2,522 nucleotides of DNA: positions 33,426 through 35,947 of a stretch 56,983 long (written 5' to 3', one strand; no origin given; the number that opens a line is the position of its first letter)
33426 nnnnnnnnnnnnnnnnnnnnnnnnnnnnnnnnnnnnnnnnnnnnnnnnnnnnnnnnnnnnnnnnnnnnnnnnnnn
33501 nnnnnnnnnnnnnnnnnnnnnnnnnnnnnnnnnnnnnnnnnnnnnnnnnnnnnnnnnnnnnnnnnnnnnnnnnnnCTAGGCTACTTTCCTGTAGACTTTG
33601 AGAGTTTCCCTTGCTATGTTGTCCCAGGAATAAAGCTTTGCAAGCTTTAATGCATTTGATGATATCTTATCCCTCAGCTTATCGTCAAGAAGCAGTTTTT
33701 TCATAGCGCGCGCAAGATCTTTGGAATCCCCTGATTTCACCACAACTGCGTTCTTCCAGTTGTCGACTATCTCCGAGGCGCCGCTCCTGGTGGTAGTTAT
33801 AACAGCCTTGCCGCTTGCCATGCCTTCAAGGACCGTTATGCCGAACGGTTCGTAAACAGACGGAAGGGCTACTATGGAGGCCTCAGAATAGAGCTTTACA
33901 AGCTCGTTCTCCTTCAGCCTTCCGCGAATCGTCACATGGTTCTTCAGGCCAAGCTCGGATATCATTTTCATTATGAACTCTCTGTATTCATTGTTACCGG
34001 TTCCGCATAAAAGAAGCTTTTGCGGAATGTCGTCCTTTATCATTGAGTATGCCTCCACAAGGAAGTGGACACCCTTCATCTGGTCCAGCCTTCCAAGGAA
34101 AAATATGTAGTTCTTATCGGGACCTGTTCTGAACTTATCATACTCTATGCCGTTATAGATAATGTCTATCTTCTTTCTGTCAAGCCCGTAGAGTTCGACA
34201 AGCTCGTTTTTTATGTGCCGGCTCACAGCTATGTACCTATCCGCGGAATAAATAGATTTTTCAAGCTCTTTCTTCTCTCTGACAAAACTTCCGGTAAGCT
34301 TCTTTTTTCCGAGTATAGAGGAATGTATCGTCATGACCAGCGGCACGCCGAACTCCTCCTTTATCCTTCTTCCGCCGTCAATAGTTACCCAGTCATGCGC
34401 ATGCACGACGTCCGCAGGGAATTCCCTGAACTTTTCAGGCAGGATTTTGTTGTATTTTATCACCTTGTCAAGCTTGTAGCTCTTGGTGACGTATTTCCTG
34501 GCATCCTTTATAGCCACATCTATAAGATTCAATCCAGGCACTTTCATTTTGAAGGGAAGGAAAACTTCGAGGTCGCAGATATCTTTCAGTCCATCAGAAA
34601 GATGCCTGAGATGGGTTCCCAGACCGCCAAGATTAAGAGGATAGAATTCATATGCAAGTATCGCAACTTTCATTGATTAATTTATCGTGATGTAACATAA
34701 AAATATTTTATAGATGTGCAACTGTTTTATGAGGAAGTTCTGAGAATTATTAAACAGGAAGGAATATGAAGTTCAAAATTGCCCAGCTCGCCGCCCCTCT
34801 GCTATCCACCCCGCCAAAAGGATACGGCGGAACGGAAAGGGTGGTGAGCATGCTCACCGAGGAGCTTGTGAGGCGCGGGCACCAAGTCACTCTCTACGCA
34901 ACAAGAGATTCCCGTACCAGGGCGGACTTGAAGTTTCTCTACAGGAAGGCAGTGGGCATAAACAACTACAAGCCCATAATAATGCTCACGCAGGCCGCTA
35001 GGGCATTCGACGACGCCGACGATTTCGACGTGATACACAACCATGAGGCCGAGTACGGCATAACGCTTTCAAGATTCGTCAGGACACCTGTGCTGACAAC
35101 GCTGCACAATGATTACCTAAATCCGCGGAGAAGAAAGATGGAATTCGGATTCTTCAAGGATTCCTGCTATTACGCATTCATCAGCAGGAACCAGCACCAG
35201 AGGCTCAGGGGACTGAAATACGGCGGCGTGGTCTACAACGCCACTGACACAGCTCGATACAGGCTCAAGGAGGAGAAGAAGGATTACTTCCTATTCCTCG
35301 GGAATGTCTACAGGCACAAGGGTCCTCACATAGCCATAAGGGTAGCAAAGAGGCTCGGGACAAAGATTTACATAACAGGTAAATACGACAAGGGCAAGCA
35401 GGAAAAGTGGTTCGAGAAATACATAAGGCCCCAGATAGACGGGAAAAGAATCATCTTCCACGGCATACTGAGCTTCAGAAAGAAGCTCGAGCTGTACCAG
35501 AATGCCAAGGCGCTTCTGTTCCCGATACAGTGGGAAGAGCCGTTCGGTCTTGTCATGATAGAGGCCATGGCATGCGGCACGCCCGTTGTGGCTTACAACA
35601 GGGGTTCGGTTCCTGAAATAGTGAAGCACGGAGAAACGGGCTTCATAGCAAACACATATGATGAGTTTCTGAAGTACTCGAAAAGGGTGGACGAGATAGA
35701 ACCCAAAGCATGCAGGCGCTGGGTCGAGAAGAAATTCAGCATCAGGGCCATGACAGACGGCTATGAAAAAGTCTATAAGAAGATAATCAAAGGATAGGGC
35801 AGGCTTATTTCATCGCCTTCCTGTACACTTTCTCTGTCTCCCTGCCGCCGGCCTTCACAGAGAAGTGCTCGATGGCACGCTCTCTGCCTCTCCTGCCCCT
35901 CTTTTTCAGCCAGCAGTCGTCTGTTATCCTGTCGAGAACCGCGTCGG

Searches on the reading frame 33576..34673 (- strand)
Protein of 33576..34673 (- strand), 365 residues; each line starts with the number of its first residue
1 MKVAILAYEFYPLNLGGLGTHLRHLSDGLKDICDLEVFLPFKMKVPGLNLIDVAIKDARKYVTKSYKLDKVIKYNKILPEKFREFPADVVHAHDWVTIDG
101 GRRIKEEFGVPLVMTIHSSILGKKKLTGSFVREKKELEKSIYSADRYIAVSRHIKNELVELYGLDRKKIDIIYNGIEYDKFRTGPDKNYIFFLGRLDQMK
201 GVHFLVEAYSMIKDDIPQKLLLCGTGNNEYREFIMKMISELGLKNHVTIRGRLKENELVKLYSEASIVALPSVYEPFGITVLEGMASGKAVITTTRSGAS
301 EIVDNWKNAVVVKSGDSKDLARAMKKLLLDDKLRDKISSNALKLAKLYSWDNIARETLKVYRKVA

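Call 48: search_protein_families(library=pfam, proteins=[window:33576-34673:-], max_evalue=0.00001)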
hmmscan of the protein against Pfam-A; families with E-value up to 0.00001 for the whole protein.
window:33576-34673:- (365 aa): 7 families
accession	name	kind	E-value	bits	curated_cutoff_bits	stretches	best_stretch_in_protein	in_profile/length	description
PF00534.26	Glycos_transf_1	-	2.7e-42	144.7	26.4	1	183-342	11-170/172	Glycosyl transferases group 1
PF13692.12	Glyco_trans_1_4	-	1e-31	110.6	27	1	188-330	2-142/142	Glycosyl transferases group 1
PF13439.12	Glyco_transf_4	-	2e-23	83.7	28.5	1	16-179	2-169/170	Glycosyltransferase Family 4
PF20706.3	GT4-conflict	-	2e-14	53.8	26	1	84-355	79-383/385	Family 4 Glycosyltransferase in conflict systems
PF13579.12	Glyco_trans_4_4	-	1.3e-11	45.5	29.7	1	78-175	67-158/158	Glycosyl transferase 4-like domain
PF08323.17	Glyco_transf_5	-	1.4e-10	41.8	22.7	0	84-164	126-233/239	Starch synthase catalytic domain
PF13524.12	Glyco_trans_1_2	-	3.9e-08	33.8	25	1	233-358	27-143/144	Glycosyl transferase-like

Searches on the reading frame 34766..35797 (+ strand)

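Call 48: search_protein_families(library=pfam, proteins=[window:34766-35797:+], max_evalue=0.00001)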
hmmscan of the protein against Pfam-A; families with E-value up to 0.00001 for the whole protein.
window:34766-35797:+ (343 aa): 4 families
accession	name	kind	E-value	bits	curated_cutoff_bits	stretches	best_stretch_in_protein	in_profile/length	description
PF00534.26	Glycos_transf_1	-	2.2e-30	105.9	26.4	1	167-321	10-167/172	Glycosyl transferases group 1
PF13692.12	Glyco_trans_1_4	-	2.5e-22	80.1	27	1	174-299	3-128/142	Glycosyl transferases group 1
PF13439.12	Glyco_transf_4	-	2.5e-16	60.6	28.5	1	20-164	1-170/170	Glycosyltransferase Family 4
PF13579.12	Glyco_trans_4_4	-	1.7e-09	38.7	29.7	1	21-121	1-109/158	Glycosyl transferase 4-like domain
